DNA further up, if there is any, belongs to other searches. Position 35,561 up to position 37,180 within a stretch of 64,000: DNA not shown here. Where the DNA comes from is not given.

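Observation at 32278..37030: Polytopic-membrane LuxR-type one-component regulator upstream of two tandem, independently terminated beta-lactamase-fold paralogs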

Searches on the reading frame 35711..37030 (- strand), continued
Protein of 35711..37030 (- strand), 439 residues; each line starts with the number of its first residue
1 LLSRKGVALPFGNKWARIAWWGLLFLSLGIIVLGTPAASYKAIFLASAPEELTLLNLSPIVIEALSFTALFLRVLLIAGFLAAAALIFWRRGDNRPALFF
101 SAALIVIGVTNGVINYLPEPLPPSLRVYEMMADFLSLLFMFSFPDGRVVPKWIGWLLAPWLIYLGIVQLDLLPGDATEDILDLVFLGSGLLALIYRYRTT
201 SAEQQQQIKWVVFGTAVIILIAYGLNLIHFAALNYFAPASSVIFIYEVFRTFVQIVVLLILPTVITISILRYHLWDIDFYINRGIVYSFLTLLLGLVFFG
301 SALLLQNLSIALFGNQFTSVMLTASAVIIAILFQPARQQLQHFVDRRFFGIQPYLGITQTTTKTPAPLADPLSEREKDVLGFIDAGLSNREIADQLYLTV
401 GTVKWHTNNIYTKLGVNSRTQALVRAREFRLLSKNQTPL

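Call 55: fold_search(model_id=the predicted structure, library=pdb)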
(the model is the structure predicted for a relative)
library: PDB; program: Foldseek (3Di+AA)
matches with E <= 10: 447; with E <= 0.001: 0
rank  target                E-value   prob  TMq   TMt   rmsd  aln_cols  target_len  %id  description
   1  4yn8                  1.2e-02  1.00  0.14  0.30   0.7        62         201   47  Crystal Structure of Response Regulator ChrA in Heme-Sensing Two Component System (released 2015-08-19)
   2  4hye_A                1.9e-02  1.00  0.14  0.30  10.4        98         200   37  Crystal structure of a response regulator spr1814 from Streptococcus pneumoniae reveals unique interdomain contacts am (released 2013-06-05)
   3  4wt0_A                2.4e-02  1.00  0.15  0.89   1.6        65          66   46  Crystal structure of the DNA binding domains of LiaRD191N from E. faecalis (released 2015-05-06)
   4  6v7w_E                2.9e-02  1.00  0.18  0.31   6.3       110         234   26  Crystal structure of LasR-Aqs1 complex from Pseudomonas aeruginosa (released 2020-12-16)
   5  3qp6                  3.1e-02  1.00  0.15  0.25   2.2        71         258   37  Crystal structure of CviR (Chromobacterium violaceum 12472) bound to C6-HSL (released 2011-03-30)
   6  6v7w_B                3.1e-02  1.00  0.18  0.31   6.3       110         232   25  Crystal structure of LasR-Aqs1 complex from Pseudomonas aeruginosa (released 2020-12-16)
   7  7ve5_A                3.5e-02  1.00  0.15  0.90   1.5        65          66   45  C-terminal domain of VraR (released 2022-05-18)
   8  5hev_A                3.6e-02  1.00  0.14  0.29   6.2        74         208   40  Crystal Structure of the beryllofluoride-activated LiaR from Enterococcus faecium (released 2016-11-16)
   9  3clo_A                3.8e-02  1.00  0.14  0.23   0.8        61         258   48  Crystal structure of putative transcriptional regulator containing a LuxR DNA binding domain (NP_811094.1) from Bacter (released 2008-04-01)
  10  7r3h_C                3.8e-02  1.00  0.15  0.28   1.5        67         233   33  PROSS optimitzed variant of RhlR (75 mutations) in complex with native autoinducer C4-HSL (released 2022-12-14)
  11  3clo_C                3.9e-02  1.00  0.14  0.23   0.7        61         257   48  Crystal structure of putative transcriptional regulator containing a LuxR DNA binding domain (NP_811094.1) from Bacter (released 2008-04-01)
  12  7x1k_B                3.9e-02  1.00  0.14  0.85   0.8        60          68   42  Crystal structure of the flagellar expression regulator DegU from Listeria monocytogenes (released 2022-08-10)
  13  1fse_D                4.1e-02  1.00  0.13  0.80   1.5        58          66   36  CRYSTAL STRUCTURE OF THE BACILLUS SUBTILIS REGULATORY PROTEIN GERE (released 2001-03-21)
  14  6jqs                  4.6e-02  1.00  0.14  0.87   1.0        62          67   32  Structure of Transcription factor, GerE (released 2019-04-24)
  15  1fse_A                4.8e-02  1.00  0.14  0.88   0.7        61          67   33  CRYSTAL STRUCTURE OF THE BACILLUS SUBTILIS REGULATORY PROTEIN GERE (released 2001-03-21)
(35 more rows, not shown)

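Call 59: search_protein_families(library=pfam, proteins=[L009:2223-3434:+, L051:1697-2896:+], max_evalue=0.001)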
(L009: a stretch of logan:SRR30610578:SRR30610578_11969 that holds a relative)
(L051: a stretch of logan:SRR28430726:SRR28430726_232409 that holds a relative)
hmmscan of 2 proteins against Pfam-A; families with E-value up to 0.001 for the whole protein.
L009:2223-3434:+ (403 aa): 1 family
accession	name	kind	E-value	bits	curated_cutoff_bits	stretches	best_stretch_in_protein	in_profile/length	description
PF01757.29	Acyl_transf_3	-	3.9e-29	102.2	31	1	29-388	2-323/326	Acyltransferase domain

L051:1697-2896:+ (399 aa): 1 family
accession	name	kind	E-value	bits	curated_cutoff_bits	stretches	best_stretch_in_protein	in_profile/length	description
PF01757.29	Acyl_transf_3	-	5.5e-31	108.3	31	1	29-385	2-324/326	Acyltransferase domain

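Call 83: search_protein_representatives(alignment_id=A1)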
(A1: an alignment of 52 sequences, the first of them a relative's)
Query: 52 sequences, 451 profile positions. Proteins with E-value up to 0.001 (for the whole library): 41390; up to 1e-10: 28200; up to 1e-30: 13200. The best 150 are listed.
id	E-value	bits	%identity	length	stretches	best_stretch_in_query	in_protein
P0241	1.5e-235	798.4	-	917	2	8-421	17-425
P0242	7.9e-220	746.6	-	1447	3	14-448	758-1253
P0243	4.5e-215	730.9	-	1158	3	10-413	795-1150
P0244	1.1e-212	723.0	-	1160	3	7-430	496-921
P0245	3.5e-209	711.5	-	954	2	8-430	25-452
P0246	8.5e-206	700.4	-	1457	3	5-369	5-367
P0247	5.3e-190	648.3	-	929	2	10-419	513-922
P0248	3.7e-181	619.1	-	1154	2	7-448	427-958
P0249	3.6e-172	589.5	-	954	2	6-422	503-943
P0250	2.2e-170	583.6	-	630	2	5-429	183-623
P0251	2.3e-169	580.3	-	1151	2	5-448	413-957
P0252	6.1e-166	569.0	-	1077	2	13-448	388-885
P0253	3.3e-162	556.7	-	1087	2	6-448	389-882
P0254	6.8e-160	549.0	-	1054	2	72-448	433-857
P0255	3.8e-159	546.6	-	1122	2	8-448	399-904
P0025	2.1e-141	488.1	-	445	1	2-429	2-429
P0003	5.6e-141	486.7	-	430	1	14-448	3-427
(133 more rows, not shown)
